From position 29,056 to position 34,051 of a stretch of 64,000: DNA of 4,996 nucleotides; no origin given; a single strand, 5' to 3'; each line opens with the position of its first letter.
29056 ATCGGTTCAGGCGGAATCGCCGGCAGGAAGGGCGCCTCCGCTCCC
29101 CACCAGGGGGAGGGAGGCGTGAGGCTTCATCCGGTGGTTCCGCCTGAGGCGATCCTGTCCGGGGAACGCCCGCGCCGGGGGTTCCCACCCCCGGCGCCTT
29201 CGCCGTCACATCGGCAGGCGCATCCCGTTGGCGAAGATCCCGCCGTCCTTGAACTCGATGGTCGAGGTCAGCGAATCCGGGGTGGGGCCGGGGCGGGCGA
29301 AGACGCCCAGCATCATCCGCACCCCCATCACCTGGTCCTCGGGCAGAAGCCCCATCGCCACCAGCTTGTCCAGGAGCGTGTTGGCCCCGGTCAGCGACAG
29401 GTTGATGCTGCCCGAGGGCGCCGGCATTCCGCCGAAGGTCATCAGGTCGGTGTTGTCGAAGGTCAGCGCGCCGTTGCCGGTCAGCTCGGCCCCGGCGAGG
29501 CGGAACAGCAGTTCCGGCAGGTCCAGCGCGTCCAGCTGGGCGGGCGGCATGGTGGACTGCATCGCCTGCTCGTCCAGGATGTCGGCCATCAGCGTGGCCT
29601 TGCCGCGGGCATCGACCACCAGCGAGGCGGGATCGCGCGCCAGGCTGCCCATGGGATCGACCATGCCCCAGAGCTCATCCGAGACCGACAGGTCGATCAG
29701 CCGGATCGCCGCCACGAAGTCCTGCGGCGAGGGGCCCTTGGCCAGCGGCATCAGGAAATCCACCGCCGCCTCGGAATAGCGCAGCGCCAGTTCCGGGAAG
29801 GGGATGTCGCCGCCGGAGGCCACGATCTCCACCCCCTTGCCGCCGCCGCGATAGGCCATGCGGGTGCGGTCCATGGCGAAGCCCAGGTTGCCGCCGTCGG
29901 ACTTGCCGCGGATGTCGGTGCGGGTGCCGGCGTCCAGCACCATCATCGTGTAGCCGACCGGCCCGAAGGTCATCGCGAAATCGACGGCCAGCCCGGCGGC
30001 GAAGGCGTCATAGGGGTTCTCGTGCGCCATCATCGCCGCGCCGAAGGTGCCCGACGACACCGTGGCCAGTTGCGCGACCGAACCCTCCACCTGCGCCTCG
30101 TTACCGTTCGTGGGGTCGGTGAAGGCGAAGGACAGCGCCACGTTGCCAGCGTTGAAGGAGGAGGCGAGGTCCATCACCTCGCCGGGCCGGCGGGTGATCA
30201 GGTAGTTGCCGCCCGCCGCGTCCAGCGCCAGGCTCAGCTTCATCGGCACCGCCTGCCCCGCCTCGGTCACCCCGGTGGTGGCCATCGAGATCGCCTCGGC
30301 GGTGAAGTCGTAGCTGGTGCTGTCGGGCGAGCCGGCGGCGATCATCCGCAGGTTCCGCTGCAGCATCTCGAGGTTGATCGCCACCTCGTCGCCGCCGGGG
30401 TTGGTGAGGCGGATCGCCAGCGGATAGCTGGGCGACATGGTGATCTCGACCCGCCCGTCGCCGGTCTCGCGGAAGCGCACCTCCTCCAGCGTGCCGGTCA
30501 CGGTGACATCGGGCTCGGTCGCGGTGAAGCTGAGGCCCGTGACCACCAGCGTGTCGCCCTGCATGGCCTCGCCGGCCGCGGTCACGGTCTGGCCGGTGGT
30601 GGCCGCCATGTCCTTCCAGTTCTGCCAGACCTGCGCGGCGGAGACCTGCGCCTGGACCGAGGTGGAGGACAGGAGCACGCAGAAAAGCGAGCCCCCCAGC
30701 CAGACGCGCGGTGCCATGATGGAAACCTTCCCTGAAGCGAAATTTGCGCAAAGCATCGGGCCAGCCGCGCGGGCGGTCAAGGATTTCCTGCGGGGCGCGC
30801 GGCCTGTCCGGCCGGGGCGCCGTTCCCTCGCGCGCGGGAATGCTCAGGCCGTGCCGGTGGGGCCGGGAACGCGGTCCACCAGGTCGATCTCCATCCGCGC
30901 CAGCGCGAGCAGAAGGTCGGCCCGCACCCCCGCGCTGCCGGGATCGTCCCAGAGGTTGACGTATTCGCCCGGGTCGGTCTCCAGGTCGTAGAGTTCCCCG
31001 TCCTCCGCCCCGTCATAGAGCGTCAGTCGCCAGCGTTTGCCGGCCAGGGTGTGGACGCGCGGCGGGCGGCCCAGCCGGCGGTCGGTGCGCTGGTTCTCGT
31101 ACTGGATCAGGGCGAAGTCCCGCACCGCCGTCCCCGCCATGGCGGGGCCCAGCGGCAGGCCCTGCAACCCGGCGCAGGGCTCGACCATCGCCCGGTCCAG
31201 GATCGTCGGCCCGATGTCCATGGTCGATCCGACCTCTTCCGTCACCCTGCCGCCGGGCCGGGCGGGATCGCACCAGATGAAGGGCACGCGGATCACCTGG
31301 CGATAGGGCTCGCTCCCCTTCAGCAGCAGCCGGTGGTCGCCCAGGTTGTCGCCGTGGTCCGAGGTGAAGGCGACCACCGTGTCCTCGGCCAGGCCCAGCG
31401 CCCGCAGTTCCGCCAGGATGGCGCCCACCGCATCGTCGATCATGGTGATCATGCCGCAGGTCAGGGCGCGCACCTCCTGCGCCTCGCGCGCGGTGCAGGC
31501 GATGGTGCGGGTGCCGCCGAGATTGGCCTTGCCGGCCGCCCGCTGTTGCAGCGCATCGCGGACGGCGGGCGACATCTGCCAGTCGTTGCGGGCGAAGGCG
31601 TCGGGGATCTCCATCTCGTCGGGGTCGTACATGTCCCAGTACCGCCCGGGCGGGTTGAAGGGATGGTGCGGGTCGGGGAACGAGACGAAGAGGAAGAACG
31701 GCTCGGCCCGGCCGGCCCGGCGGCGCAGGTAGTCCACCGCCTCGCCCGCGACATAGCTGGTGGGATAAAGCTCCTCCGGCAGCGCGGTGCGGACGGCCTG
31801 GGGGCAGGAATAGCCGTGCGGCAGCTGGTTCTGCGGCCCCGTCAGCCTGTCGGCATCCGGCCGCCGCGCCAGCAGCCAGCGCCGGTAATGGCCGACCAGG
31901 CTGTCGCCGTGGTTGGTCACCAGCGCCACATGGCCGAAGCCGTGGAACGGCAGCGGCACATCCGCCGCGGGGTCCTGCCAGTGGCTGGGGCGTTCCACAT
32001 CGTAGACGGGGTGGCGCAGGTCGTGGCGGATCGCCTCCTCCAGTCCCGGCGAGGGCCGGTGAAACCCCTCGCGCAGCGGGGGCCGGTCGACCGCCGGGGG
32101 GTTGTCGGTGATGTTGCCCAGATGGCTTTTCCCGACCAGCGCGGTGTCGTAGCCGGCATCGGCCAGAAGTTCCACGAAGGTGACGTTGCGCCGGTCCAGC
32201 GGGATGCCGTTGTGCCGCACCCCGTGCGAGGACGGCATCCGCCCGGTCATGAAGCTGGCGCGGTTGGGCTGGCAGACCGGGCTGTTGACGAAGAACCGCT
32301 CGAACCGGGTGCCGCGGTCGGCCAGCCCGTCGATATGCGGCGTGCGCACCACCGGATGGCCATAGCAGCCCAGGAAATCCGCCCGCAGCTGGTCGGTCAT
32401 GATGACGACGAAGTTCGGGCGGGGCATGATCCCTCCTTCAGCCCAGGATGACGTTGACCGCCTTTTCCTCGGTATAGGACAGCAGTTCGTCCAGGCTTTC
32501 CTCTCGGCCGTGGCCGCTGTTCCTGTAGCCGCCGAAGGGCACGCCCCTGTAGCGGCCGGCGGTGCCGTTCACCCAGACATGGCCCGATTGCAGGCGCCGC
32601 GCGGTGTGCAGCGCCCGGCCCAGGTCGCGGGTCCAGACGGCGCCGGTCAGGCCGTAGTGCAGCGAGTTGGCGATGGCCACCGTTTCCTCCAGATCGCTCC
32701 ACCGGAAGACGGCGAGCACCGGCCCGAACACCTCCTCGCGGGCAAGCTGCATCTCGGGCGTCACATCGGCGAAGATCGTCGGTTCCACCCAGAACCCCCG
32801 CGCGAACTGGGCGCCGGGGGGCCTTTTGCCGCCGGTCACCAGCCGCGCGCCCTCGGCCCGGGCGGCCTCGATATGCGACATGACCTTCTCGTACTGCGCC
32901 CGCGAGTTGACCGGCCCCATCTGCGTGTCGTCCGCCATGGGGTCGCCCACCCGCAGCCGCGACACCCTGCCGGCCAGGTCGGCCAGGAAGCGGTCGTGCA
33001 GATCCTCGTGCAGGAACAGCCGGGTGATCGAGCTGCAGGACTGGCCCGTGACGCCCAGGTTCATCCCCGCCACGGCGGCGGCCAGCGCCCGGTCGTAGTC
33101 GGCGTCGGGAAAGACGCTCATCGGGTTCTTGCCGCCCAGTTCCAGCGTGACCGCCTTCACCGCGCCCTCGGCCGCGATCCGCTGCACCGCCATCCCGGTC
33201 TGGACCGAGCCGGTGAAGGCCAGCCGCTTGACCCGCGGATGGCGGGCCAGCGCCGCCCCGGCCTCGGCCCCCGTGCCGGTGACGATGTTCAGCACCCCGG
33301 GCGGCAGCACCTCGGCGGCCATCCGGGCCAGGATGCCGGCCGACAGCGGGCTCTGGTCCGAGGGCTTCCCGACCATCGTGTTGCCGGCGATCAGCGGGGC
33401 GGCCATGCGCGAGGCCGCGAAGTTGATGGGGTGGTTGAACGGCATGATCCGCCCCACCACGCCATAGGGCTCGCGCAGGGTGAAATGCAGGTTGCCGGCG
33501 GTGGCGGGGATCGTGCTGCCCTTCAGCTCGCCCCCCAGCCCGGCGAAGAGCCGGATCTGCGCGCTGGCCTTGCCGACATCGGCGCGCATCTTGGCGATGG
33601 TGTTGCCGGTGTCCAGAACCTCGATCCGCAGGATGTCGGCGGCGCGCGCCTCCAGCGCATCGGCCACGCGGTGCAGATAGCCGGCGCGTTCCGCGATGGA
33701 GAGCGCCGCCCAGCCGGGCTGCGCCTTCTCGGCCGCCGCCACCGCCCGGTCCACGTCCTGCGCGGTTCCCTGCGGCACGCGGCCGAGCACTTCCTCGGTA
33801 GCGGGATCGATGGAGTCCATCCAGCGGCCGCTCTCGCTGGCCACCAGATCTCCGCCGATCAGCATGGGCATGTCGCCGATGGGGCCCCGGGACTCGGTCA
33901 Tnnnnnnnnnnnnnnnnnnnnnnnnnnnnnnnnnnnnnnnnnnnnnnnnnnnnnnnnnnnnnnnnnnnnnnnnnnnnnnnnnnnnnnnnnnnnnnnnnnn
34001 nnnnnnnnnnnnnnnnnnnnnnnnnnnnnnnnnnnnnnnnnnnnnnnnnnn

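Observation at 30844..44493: Eleven-gene operon (MTase-fold, HyuA, HyuB, 2x MmgE/PrpD, GlcG, divergent ASL-like lyase, GlcG, class II aldolase, ALDH, cytoplasmic sulfatase) that I cannot map to any named pathway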

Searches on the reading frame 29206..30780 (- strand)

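Call 4: search_protein_families(library=pfam, proteins=[window:29206-30780:-])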
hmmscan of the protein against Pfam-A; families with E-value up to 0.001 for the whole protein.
window:29206-30780:- (524 aa): 1 family
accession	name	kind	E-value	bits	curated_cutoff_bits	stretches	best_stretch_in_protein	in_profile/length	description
PF09898.14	DUF2125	-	5.1e-10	39.8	24.2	1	347-522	150-315/319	Uncharacterized protein conserved in bacteria (DUF2125)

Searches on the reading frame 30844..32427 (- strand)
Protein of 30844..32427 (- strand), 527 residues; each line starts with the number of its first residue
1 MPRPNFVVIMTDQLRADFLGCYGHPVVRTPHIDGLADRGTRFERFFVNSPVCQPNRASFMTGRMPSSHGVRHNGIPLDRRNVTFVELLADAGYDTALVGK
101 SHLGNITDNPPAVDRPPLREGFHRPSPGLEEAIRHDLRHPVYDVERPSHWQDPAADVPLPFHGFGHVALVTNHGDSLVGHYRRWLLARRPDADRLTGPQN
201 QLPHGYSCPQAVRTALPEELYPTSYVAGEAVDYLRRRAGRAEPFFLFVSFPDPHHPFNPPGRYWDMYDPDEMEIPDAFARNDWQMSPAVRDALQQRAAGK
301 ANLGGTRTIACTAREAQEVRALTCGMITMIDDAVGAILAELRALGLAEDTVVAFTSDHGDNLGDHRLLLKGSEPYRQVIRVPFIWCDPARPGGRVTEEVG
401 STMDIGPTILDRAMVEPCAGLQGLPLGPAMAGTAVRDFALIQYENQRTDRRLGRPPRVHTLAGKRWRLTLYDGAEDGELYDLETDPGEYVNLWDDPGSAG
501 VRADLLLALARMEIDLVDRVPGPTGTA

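Call 3: search_protein_families(library=pfam, proteins=[window:30844-32427:-])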
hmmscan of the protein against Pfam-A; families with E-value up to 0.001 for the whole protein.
window:30844-32427:- (527 aa): 3 families
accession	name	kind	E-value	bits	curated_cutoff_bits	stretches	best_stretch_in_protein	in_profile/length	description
PF00884.28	Sulfatase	-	1.6e-50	172.6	25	1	4-413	1-299/301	Sulfatase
PF01663.27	Phosphodiest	-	1.4e-12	48.3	23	1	7-76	2-68/342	Type I phosphodiesterase / nucleotide pyrophosphatase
PF16347.10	SGSH_C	-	2.5e-10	41.2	29.3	1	375-512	12-151/154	N-sulphoglucosamine sulphohydrolase, C-terminal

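Call 6: search_protein_families(library=ncbifam, proteins=[window:30844-32427:-], max_evalue=0.001)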
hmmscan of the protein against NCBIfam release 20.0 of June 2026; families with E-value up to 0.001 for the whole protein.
window:30844-32427:- (527 aa): 4 families
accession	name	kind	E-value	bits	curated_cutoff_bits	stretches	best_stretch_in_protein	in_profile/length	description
NF010322.0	PRK13759.1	equivalog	1.1e-73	248.4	481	2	176-497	138-441/486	arylsulfatase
TIGR03417.1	chol_sulfatase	equivalog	2.5e-58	198.2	433.45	2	236-506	177-433/500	choline-sulfatase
NF045661.1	HdlasePehA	equivalog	1.2e-56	192.4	900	2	214-500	174-472/506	phosphoric/sulfuric ester hydrolase PehA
NF052527.1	Mn_arylsulf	exception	1.3e-41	143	850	2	215-495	172-434/479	manganese-dependent arylsulfatase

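Call 63: search_solved_structures(query=window:30844-32427:-, max_evalue=1e-10)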
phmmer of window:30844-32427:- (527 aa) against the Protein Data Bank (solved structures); distinct sequences matched with E-value up to 1e-10: 76 (the best 60 are shown).
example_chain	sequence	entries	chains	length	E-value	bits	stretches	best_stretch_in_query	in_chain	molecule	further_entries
4upi_A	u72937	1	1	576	1.3e-47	166.2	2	205-510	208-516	SULFATASE FAMILY PROTEIN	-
4upl_A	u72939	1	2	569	1.9e-47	165.7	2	5-103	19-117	SULFATASE FAMILY PROTEIN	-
4uph_A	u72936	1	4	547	2.5e-42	148.9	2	180-514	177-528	SULFATASE (SULFURIC ESTER HYDROLASE) PROTEIN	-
9ihk_D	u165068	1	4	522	8.5e-42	147.1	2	217-499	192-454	Sulfatase_S1_30A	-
7oz8_AAA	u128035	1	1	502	4.1e-40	141.5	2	176-497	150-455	Choline-sulfatase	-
2vqr_A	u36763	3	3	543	1.1e-39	140.2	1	214-505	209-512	PUTATIVE SULFATASE | Multifunctional alkaline phosphatase superfamily protein pRL90232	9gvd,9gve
2w8s_A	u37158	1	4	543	1.2e-39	140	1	203-505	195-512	PHOSPHONATE MONOESTER HYDROLASE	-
9koq_A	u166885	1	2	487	8e-37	130.7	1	212-496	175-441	Sulfatase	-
9s03_A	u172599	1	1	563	1.8e-36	129.5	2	2-106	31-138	Putative sulfatase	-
6hhm_A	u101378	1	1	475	2.8e-34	122.3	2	216-413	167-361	Arylsulfatase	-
5g2v_A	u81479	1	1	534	2.3e-33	119.3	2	3-125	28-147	N-ACETYLGLUCOSAMINE-6-SULFATASE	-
6pt4_B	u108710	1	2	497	2.7e-33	119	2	233-510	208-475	exo-2S-iota carrageenan S1 sulfatase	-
6fny_A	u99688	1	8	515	6.5e-33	117.8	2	241-499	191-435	Choline-sulfatase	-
3ed4_A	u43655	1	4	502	2.8e-32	115.7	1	3-115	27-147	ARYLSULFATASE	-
6ptk_A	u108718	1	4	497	4.9e-32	114.9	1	233-510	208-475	exo-2S-iota carrageenan S1 sulfatase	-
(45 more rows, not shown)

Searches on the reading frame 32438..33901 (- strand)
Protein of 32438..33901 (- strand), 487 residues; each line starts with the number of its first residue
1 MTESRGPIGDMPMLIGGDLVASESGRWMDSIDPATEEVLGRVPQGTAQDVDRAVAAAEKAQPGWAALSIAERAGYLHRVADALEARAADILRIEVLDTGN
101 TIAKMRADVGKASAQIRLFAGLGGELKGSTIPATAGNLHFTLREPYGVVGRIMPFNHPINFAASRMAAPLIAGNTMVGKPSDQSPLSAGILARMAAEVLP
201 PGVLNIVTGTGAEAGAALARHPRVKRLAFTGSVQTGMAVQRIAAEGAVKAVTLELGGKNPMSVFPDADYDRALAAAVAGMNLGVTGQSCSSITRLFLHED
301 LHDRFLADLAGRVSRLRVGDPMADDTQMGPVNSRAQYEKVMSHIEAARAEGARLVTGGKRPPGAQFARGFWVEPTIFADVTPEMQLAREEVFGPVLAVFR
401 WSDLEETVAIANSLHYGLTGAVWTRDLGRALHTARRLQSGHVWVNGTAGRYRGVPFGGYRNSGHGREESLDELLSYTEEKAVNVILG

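Call 3: search_protein_families(library=pfam, proteins=[window:32438-33901:-])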
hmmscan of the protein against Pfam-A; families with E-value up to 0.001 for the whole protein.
window:32438-33901:- (487 aa): 1 family
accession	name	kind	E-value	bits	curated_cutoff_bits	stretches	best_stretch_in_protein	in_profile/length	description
PF00171.27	Aldedh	-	1e-159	532.5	23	1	21-482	3-461/461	Aldehyde dehydrogenase family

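Call 6: search_protein_families(library=ncbifam, proteins=[window:32438-33901:-], max_evalue=0.001)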
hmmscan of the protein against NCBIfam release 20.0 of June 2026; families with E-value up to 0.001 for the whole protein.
window:32438-33901:- (487 aa): 40 families (the best 25 are shown)
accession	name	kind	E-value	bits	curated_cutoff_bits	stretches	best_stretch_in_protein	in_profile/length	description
TIGR01804.1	BADH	equivalog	1e-138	462.7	668.6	1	15-480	2-467/467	betaine-aldehyde dehydrogenase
TIGR02299.1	HpaE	equivalog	9.9e-135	449.8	638.35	1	13-485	3-477/488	5-carboxymethyl-2-hydroxymuconate semialdehyde dehydrogenase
NF009725.0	PRK13252.1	equivalog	1.8e-132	442.2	593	1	14-486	10-481/488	betaine-aldehyde dehydrogenase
NF010000.0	PRK13473.1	subfamily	1.8e-122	409.4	615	1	13-482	5-470/475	aminobutyraldehyde dehydrogenase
NF045736.1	PaDhStyDRhodo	equivalog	1.1e-117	393.6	800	1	13-486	5-479/479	phenylacetaldehyde dehydrogenase StyD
NF042993.1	AlphKGSA_gudD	equivalog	1.7e-114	383.2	770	1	15-482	8-478/481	alpha-ketoglutaric semialdehyde dehydrogenase GucD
NF050026.1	AcaldDHExaC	equivalog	2.4e-111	372.8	900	1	14-482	19-491/503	acetaldehyde dehydrogenase ExaC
TIGR03216.1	OH_muco_semi_DH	equivalog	3.5e-109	365.6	693.25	1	15-484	5-479/481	2-hydroxymuconic semialdehyde dehydrogenase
NF045735.1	PaDhStyDPseudo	equivalog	8.8e-107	357.7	850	1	13-484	5-481/483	phenylacetaldehyde dehydrogenase StyD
NF007352.0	PRK09847.1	equivalog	1.8e-104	350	850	1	13-485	22-492/495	aldehyde dehydrogenase PuuC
NF052305.1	DioxValDhHalo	equivalog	7.6e-104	348.3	750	1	15-482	9-479/483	2,5-dioxovalerate dehydrogenase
NF006916.0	PRK09407.1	equivalog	1e-100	337.9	521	1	22-483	30-491/526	succinic semialdehyde dehydrogenase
NF040648.1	lactal_redase_Meth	equivalog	3.5e-100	336.2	650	1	13-468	1-446/463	lactaldehyde dehydrogenase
NF007497.0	PRK10090.1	equivalog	4.2e-98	329.2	500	1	11-476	7-469/480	aldehyde dehydrogenase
TIGR01780.1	SSADH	subfamily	5.4e-97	325.5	646.35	1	31-479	2-447/448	succinate-semialdehyde dehydrogenase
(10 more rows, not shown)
